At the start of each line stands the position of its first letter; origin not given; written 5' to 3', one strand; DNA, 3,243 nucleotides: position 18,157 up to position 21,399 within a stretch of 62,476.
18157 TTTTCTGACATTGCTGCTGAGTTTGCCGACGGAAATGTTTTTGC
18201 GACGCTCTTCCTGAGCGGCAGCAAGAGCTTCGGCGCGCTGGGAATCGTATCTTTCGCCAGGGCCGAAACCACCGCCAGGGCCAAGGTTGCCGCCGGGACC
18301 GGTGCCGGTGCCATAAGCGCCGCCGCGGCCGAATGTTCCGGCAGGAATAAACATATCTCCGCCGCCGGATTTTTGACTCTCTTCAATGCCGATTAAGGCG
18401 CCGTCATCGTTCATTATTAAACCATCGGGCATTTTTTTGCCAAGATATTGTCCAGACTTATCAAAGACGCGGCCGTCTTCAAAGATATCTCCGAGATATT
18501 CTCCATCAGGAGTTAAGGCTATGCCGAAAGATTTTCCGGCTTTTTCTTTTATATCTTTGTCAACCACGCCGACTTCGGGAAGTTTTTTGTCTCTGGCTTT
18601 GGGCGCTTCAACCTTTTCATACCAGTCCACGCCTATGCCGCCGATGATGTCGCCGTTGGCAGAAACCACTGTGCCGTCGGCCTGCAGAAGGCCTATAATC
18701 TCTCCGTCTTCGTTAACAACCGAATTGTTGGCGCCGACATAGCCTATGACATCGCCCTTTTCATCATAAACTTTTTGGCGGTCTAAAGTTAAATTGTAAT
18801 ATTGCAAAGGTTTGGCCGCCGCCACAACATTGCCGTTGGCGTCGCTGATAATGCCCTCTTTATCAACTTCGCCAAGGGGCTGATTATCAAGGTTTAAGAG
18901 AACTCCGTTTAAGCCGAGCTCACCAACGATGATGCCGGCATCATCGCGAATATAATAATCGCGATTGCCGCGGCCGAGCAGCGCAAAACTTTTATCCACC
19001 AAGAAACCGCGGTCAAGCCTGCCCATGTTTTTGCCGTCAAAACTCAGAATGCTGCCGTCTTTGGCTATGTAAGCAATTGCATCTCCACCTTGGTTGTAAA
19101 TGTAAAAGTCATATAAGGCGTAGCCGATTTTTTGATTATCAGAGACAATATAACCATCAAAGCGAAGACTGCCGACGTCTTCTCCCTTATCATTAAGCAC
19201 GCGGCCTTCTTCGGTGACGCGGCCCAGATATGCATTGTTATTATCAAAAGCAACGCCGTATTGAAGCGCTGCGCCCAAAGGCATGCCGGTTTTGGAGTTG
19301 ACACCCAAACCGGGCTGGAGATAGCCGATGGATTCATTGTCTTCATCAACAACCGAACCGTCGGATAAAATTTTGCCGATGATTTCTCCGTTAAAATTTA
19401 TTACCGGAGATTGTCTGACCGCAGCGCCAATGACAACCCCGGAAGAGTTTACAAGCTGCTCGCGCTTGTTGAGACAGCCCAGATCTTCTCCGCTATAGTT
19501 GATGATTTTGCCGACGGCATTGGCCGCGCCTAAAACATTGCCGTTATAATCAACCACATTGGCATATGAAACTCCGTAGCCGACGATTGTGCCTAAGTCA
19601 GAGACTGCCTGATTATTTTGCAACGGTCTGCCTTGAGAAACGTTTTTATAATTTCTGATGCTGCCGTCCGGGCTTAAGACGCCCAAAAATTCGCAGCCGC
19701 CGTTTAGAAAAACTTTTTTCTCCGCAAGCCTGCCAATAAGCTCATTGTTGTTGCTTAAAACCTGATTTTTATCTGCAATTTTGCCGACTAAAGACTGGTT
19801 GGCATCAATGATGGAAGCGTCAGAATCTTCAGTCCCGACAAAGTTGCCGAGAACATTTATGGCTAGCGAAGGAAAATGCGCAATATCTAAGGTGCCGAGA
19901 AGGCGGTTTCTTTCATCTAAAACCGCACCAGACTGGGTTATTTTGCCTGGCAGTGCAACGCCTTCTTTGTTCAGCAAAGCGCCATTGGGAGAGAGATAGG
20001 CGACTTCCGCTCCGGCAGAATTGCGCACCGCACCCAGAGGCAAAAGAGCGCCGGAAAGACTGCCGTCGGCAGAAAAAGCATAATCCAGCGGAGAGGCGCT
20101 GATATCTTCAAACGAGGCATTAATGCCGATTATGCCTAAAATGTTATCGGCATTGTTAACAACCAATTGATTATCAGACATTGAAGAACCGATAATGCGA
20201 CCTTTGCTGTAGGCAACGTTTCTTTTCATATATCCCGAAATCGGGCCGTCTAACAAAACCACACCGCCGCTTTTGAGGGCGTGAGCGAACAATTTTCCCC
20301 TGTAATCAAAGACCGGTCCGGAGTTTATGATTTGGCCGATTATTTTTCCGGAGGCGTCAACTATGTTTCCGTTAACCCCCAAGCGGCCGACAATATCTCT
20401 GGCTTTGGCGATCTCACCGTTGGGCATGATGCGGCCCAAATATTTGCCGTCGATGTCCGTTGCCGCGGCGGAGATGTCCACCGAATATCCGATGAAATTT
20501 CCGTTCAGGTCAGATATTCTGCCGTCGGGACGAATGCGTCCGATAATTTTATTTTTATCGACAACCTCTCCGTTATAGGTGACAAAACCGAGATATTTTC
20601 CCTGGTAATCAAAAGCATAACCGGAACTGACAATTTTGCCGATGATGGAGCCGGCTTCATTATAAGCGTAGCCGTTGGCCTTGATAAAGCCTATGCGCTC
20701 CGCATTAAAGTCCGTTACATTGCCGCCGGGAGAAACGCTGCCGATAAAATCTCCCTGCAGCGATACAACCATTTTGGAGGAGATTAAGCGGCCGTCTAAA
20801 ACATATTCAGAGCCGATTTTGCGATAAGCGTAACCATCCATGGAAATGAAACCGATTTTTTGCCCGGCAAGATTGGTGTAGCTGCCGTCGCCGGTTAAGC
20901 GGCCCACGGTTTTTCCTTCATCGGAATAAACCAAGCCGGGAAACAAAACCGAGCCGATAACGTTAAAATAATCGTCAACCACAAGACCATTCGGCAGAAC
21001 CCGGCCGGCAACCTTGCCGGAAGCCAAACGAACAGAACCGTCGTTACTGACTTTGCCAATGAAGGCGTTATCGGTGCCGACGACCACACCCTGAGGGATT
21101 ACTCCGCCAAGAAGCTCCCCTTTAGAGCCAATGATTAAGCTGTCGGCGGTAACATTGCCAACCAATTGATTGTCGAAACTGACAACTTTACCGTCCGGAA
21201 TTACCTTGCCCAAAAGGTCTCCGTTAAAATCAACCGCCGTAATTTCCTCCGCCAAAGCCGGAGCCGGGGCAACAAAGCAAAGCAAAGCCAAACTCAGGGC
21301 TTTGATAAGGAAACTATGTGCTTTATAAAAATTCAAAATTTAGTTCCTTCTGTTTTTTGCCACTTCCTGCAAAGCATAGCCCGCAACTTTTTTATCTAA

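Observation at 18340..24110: About 5.7 kb of one 17-18-residue repeat spans two adjacent genes: the N-terminal ~1000 aa of VirB10 and a separate 1138-aa protein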

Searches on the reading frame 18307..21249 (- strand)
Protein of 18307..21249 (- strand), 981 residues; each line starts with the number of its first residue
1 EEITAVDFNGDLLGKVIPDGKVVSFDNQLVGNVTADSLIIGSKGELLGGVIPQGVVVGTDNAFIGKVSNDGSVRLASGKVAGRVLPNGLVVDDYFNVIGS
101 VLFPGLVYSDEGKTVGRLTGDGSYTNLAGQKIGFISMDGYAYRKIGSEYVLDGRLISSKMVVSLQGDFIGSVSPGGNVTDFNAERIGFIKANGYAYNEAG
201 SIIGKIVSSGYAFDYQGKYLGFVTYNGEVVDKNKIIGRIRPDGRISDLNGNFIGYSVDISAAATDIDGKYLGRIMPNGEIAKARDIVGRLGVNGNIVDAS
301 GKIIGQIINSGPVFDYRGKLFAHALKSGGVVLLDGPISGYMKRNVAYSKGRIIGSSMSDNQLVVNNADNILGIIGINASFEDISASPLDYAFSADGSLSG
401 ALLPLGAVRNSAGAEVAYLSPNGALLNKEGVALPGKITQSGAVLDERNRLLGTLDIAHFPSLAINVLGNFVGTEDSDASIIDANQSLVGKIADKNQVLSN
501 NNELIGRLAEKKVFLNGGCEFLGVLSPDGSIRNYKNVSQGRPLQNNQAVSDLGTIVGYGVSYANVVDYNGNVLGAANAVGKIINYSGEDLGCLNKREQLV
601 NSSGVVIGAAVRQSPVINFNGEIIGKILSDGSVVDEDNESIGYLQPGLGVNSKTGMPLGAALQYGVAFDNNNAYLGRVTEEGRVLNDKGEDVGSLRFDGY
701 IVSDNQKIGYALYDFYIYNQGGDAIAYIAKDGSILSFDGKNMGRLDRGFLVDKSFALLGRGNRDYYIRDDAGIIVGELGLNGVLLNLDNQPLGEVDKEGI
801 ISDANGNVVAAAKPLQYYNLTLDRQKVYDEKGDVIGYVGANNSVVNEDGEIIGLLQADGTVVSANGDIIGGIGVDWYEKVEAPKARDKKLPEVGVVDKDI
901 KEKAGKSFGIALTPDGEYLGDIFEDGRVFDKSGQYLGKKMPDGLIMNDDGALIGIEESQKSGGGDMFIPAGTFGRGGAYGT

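Call 52: predict_structure(alignment_id=A3)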
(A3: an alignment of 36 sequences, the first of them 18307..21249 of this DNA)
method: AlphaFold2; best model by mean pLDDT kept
length: 981 residues; sequences in the alignment: 36
mean_pLDDT: 86.0   pTM: 0.76
mean pLDDT of the five models: 86.0, 85.3, 83.4, 83.4, 83.2
residues with pLDDT >= 90: 479; 70-90: 427; 50-70: 26; < 50: 49
segments of 3 or more residues with pLDDT < 50: 879-905, 960-981
pLDDT, mean of each block of 10 residues (from residue 1): 81 86 88 86 86 89 86 86 91 91 92 92 91 92 90 89 89 89 91 91 90 89 91 90 85 88 88 89 89 86 89 92 90 77 86 84 90 85 88 91 88 85 81 88 92 75 93 86 89 93 93 90 91 94 95 93 91 91 92 91 89 93 93 92 94 93 95 94 94 95 94 96 94 93 92 89 93 92 90 91 91 89 77 80 78 86 87 65 36 32 53 81 82 81 81 75 37 36 30
secondary structure, 60 per line:
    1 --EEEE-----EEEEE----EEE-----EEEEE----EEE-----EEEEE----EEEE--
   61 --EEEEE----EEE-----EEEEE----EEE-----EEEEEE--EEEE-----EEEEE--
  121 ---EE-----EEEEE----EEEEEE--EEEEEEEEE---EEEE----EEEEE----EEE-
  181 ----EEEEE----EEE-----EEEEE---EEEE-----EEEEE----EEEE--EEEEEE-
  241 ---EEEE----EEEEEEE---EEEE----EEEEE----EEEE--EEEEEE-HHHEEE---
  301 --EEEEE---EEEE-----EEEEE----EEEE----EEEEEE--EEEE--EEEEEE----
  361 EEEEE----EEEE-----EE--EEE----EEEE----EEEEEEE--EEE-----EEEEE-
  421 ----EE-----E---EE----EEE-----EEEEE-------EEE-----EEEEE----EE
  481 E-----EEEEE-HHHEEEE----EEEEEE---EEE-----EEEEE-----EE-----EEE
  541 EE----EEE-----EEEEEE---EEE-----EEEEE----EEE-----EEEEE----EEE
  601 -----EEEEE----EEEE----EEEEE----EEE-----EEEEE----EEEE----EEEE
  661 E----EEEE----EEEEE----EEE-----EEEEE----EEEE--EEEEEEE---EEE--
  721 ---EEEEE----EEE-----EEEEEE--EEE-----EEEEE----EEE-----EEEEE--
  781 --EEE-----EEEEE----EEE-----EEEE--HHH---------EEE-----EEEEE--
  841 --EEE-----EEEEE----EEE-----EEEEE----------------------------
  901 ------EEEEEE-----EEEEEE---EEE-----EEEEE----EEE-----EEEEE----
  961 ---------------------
elements in order (helices of 4 or more, strands of 3 or more residues): E3-6 E12-16 E21-23 E29-33 E38-40 E46-50 E55-58 E63-67 E72-74 E80-84 E89-91 E97-102 E105-108 E114-118 E131-135 E140-145 E148-156 E160-163 E168-172 E177-179 E185-189 E194-196 E202-206 E210-213 E219-223 E228-231 E234-239 E244-247 E252-258 E262-265 E270-274 E279-282 E285-290 E295-297 E303-307 E311-314 E320-324 E329-332 E337-342 E345-348 E351-356 E361-365 E370-373 E383-385 E390-393 E398-404 E407-409 E415-419 E442-444 E450-454 E462-464 E470-474 E479-481 E487-491 E496-499 E504-509 E513-515 E521-525 E538-542 E547-549 E555-560 E564-566 E572-576 E581-583 E589-593 E598-600 E606-610 E615-618 E623-627 E632-634 E640-644 E649-652 E657-661 E666-669 E674-678 E683-685 E691-695 E700-703 E706-712 E716-718 E724-728 E733-735 E741-746 E749-751 E757-761 E766-768 E774-778 E783-785 E791-795 E800-802 E808-811 E826-828 E834-838 E843-845 E851-855 E860-862 E868-872 E907-912 E918-923 E927-929 E935-939 E944-946 E952-956

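Call 55: fold_search(model_id=the predicted structure, library=pdb)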
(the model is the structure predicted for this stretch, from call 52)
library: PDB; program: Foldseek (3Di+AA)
matches with E <= 10: 890; with E <= 0.001: 55
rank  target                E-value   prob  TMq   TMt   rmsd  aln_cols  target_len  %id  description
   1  8qjd_B                4.6e-22  0.99  0.09  0.08  30.0       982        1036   12  T6SS-linked Rhs repeat protein - Salmonella bongori Rhs-core domain (released 2024-09-25)
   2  8uxt                  3.1e-20  0.99  0.11  0.08  28.8      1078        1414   11  Acinetobacter baumannii Tse15 Rhs effector, toxin cleavage mutant (D1369N, D1391N) (released 2024-10-09)
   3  8qja_A                1.5e-19  0.92  0.08  0.08  28.9      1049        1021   12  T6SS-linked Rhs repeat protein - Advenella mimigardefordensis VgrG-Rhs core (released 2024-09-25)
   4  8qja_C                6.1e-18  0.91  0.10  0.10  30.8      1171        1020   12  T6SS-linked Rhs repeat protein - Advenella mimigardefordensis VgrG-Rhs core (released 2024-09-25)
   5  7pq5                  2.9e-17  0.90  0.10  0.10  29.2      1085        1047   11  Photorhabdus laumondii T6SS-associated Rhs protein carrying the Tre23 toxin domain (released 2021-12-01)
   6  8h8a_A                1.9e-16  0.54  0.06  0.06  29.8       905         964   13  Type VI secretion system effector RhsP in its post-autoproteolysis and monomeric form (released 2023-01-18)
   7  6vhh_A                3.3e-16  0.54  0.08  0.07  31.2      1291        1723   12  Human Teneurin-2 and human Latrophilin-3 binary complex (released 2020-06-03)
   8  6h6g                  8.0e-14  0.28  0.07  0.04  30.8      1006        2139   11  Crystal Structure of TcdB2-TccC3 without hypervariable C-terminal region (released 2018-10-03)
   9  7bam_A                4.7e-13  0.25  0.07  0.06  29.4      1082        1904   11  human Teneurin4 WT C2 (released 2021-12-01)
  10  6sue_F                1.0e-12  0.28  0.08  0.05  32.1       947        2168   11  Structure of Photorhabdus luminescens Tc holotoxin pore, Mutation TccC3-D651A (released 2019-11-06)
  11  6h6e_F                2.7e-12  0.25  0.07  0.05  31.1       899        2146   11  PTC3 holotoxin complex from Photorhabdus luminecens in prepore state (TcdA1, TcdB2, TccC3) (released 2018-10-03)
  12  8fh3_B                3.8e-11  0.30  0.07  0.07  25.1       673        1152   13  Human IFT-A complex structures provide molecular insights into ciliary transport (released 2023-02-22)
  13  4igl_B                4.4e-10  0.15  0.07  0.09  30.1       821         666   10  Structure of the RHS-repeat containing BC component of the secreted ABC toxin complex from Yersinia entomophaga (released 2013-08-07)
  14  8f5p_C                4.9e-10  0.33  0.09  0.08  26.9       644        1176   11  Structure of Leishmania tarentolae IFT-A (state 2) (released 2022-12-21)
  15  9qaw_B                1.7e-09  0.10  0.07  0.04  36.8      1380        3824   11  CryoEM structure of the human LRP2 receptor ectodomain in complex with LRPAP1 (released 2026-03-11)
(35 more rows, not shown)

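Call 88: fold_search(model_id=the predicted structure, library=viral)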
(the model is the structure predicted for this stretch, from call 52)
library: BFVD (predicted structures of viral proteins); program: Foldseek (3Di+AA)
matches with E <= 10: 839; with E <= 0.001: 55
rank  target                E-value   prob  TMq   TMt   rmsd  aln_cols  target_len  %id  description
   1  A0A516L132            4.8e-14  0.16  0.05  0.05  62.6      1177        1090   11  (no name in the UniProt tables at hand)
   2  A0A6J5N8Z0            8.9e-11  0.08  0.05  0.04  63.2      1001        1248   12  Intramolecular chaperone auto-processing domain containing protein [uncultured Caudovirales phage]
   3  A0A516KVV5            9.3e-10  0.07  0.05  0.05  86.5      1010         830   12  (no name in the UniProt tables at hand)
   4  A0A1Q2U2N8            2.0e-09  0.06  0.05  0.04  58.7       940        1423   11  Putative hemagglutinin/hemolysin-related protein [Vibrio phage pTD1]
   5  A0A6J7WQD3            4.9e-09  0.12  0.05  0.05  40.7       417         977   18  Intramolecular chaperone auto-processing domain containing protein [uncultured Caudovirales phage]
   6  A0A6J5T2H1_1          1.6e-08  0.08  0.07  0.07  36.5      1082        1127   14  Uncharacterized protein [uncultured Caudovirales phage]
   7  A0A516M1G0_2          1.2e-07  0.06  0.05  0.05  52.4       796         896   12  (no name in the UniProt tables at hand)
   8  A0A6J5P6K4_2          2.2e-07  0.03  0.05  0.05  59.0      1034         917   14  Intramolecular chaperone auto-processing domain containing protein [uncultured Caudovirales phage]
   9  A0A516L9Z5            4.0e-07  0.06  0.06  0.05  56.6       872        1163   12  (no name in the UniProt tables at hand)
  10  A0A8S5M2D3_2          8.0e-07  0.06  0.04  0.05  34.7       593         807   12  Minor structural protein [Siphoviridae sp. ctxjx4]
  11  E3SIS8                1.3e-06  0.05  0.07  0.07  60.8       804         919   12  Phage tail fiber-like protein [Synechococcus phage S-SM2]
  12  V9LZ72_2              1.3e-06  0.03  0.06  0.05  42.5      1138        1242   12  Uncharacterized protein [Vibrio phage VP4B]
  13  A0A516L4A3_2          3.8e-06  0.02  0.05  0.05  81.1       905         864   13  (no name in the UniProt tables at hand)
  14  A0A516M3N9            5.7e-06  0.04  0.07  0.05  65.3       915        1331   10  (no name in the UniProt tables at hand)
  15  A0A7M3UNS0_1          6.9e-06  0.02  0.07  0.06  31.9      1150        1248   10  LamG-like jellyroll fold domain-containing protein [Pyramimonas orientalis virus]
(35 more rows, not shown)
